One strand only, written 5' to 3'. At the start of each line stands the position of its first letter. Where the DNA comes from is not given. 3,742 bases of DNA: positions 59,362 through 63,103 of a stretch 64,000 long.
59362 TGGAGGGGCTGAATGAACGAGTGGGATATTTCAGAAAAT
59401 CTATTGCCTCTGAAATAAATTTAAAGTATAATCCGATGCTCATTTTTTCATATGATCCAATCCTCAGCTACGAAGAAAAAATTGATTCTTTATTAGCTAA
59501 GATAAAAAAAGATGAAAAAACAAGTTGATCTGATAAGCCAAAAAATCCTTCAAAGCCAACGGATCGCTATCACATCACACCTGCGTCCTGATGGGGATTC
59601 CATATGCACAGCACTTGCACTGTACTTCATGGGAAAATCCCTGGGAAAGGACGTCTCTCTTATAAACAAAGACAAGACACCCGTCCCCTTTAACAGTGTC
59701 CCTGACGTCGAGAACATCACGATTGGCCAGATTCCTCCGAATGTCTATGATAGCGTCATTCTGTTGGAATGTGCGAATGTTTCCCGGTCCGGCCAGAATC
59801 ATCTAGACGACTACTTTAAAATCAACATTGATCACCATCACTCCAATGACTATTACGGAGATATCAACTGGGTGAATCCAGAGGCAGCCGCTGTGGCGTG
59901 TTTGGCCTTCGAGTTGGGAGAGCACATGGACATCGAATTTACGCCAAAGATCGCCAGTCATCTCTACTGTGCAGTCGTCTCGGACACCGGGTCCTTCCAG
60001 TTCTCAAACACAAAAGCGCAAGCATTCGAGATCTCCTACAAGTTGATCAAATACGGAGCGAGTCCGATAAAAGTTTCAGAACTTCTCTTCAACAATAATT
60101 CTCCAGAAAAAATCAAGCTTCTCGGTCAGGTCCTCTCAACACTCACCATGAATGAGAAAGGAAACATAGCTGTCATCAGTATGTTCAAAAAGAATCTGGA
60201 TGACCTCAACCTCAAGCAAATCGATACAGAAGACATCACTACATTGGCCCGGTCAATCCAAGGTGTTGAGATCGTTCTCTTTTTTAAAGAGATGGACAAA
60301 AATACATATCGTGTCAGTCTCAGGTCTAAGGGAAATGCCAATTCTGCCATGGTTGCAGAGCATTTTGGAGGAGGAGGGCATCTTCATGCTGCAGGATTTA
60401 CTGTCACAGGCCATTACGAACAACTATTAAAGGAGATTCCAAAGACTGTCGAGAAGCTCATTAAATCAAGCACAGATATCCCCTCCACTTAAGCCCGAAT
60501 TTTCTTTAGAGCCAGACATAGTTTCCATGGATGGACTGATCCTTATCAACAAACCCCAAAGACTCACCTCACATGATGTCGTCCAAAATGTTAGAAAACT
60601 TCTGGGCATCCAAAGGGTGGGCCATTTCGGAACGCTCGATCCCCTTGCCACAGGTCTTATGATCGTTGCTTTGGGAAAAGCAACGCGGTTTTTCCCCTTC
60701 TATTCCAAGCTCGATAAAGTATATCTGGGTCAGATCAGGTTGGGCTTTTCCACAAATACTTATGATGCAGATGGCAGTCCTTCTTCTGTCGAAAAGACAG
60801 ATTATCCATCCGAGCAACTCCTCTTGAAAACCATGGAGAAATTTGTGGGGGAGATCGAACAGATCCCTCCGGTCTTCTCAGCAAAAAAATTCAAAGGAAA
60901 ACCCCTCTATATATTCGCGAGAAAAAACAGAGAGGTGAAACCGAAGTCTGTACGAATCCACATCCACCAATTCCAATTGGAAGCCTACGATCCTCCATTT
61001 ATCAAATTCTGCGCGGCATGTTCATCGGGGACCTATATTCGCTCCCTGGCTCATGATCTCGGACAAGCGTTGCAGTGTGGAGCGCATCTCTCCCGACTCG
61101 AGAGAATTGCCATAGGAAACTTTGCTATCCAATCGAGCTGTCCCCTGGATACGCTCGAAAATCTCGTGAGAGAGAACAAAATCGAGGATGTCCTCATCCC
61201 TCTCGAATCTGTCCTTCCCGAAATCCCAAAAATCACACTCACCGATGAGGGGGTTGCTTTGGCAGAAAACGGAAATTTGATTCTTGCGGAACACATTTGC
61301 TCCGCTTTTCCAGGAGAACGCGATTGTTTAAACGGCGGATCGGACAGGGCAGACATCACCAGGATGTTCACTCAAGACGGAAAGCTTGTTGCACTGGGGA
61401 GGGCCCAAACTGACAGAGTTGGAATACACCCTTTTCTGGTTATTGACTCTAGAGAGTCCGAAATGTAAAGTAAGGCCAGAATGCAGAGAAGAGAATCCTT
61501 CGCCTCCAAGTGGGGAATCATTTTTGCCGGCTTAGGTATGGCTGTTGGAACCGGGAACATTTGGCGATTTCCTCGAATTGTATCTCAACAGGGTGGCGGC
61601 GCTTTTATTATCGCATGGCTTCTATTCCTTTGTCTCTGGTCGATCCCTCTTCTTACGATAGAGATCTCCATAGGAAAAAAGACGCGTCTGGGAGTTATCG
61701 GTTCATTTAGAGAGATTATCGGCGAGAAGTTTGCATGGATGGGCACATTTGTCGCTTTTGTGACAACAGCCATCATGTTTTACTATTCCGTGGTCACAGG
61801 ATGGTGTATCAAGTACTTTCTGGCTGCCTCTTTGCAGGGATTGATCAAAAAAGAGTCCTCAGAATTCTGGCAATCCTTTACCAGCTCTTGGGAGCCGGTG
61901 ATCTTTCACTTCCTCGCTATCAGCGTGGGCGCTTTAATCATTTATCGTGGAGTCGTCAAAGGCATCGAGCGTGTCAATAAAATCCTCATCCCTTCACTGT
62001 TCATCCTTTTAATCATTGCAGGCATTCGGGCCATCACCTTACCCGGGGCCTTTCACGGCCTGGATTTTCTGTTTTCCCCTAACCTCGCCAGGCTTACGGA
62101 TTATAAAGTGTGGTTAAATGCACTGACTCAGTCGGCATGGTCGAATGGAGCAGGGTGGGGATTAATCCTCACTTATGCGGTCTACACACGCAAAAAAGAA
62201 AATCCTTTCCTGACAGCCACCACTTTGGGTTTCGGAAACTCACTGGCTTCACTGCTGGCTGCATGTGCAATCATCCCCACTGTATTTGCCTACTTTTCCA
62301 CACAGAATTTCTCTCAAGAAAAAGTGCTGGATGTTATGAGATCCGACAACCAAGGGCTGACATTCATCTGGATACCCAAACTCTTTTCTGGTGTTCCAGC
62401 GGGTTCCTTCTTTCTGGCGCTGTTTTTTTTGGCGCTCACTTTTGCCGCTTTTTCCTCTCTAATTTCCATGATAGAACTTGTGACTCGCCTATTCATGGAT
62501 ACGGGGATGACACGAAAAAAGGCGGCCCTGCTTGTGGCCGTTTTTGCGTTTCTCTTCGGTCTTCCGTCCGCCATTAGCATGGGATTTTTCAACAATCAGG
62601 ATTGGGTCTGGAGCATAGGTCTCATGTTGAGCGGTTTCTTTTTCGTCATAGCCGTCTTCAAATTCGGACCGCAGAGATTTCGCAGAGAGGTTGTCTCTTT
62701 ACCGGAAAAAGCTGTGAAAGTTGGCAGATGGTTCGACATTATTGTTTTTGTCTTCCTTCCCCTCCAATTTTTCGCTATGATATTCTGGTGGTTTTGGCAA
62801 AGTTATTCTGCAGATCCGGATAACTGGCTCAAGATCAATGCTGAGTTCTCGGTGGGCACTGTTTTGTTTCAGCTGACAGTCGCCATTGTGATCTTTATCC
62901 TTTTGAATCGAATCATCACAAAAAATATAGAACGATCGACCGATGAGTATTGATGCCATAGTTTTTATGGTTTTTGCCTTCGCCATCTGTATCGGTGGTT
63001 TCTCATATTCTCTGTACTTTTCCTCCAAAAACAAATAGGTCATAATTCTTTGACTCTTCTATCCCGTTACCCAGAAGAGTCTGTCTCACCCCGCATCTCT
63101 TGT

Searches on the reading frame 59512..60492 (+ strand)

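Call 62: search_protein_families(library=pfam, proteins=[window:59512-60492:+], max_evalue=0.00001)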
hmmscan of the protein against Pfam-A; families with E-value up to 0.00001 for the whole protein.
window:59512-60492:+ (326 aa): 2 families
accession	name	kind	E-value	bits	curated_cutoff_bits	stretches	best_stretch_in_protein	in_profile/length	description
PF01368.27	DHH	-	4.7e-13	49.9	28.1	1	17-154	1-124/125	DHH family, N-terminal domain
PF02272.25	DHHA1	-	2.9e-12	47.4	25.9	1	237-318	16-101/102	DHHA1 domain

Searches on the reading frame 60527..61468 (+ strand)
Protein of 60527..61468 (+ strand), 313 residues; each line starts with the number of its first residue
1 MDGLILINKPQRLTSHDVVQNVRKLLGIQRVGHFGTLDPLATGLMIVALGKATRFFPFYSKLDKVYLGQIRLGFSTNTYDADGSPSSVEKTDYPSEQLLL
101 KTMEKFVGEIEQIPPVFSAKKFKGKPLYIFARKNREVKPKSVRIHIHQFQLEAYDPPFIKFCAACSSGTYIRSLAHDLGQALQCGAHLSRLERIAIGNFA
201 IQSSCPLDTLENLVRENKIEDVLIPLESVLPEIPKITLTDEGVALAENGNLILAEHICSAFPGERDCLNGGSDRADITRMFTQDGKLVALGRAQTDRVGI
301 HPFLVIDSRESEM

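Call 62: search_protein_families(library=pfam, proteins=[window:60527-61468:+], max_evalue=0.00001)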
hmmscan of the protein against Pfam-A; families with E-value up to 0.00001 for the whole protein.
window:60527-61468:+ (313 aa): 2 families
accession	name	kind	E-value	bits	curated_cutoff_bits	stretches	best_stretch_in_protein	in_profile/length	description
PF01509.24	TruB_N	-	1e-46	159.5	27.3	1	23-171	1-149/149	TruB family pseudouridylate synthase (N terminal domain)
PF16198.10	TruB_C_2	-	2.3e-12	47.3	29.3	1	172-230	1-65/66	tRNA pseudouridylate synthase B C-terminal domain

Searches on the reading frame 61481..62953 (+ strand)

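Call 62: search_protein_families(library=pfam, proteins=[window:61481-62953:+], max_evalue=0.00001)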
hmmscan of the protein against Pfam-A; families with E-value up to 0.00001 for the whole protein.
window:61481-62953:+ (490 aa): 1 family
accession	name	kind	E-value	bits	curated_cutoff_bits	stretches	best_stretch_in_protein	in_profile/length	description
PF00209.24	SNF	-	7.1e-59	200.3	27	2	146-473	183-516/524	Sodium:neurotransmitter symporter family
